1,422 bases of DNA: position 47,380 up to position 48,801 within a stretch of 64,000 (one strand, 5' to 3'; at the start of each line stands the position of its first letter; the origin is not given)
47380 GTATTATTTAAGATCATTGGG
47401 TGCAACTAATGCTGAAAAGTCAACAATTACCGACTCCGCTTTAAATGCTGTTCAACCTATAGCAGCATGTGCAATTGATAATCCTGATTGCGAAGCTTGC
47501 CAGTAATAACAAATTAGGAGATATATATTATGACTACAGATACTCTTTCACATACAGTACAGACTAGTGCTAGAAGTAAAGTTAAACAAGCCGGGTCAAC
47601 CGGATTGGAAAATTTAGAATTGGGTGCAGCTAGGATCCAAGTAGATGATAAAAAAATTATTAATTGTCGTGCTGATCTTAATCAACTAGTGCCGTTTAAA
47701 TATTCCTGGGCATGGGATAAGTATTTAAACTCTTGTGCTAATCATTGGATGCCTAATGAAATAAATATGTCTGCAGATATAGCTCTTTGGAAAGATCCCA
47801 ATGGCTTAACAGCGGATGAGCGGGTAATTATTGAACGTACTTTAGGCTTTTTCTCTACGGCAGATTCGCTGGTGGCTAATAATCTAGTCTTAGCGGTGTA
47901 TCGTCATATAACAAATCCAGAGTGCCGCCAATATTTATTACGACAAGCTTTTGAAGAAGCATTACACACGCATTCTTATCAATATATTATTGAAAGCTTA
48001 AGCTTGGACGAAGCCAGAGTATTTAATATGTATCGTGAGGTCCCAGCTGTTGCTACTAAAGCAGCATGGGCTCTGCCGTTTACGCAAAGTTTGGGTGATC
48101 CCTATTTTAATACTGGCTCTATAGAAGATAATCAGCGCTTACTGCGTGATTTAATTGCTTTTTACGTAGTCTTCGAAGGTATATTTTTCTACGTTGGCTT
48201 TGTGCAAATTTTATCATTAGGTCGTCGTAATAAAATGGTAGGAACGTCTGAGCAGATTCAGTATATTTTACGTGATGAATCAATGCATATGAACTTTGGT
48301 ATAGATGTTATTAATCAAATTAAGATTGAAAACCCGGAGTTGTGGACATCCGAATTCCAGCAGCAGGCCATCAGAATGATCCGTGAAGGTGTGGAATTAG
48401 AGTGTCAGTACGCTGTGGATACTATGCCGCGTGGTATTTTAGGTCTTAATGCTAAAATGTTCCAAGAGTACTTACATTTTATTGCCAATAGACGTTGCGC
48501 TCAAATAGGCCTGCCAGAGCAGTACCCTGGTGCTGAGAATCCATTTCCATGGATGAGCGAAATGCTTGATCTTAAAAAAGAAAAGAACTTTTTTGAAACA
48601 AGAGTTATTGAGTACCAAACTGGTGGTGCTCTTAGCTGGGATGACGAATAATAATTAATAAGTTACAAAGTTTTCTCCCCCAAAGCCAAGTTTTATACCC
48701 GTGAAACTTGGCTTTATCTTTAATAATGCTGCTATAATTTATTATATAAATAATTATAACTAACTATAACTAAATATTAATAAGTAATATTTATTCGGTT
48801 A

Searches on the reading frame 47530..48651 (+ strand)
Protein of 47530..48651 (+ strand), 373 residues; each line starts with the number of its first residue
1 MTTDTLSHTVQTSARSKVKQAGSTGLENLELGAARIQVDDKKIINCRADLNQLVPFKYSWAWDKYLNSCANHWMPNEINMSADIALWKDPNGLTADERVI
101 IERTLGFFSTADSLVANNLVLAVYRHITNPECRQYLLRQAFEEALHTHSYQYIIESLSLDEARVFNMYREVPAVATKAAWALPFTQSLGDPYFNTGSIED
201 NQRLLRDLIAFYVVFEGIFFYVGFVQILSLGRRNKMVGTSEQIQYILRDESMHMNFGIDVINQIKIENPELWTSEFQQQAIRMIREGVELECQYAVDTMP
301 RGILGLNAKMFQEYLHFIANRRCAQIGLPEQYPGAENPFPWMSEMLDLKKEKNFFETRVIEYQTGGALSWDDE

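Call 60: search_protein_families(library=pfam, proteins=[window:47530-48651:+], max_evalue=0.00001)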
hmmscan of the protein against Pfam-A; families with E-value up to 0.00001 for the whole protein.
window:47530-48651:+ (373 aa): 1 family
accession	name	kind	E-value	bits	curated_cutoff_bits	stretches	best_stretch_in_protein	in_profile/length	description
PF00268.27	Ribonuc_red_sm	-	1.5e-91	307.1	33.6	1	51-338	2-281/281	Ribonucleotide reductase, small chain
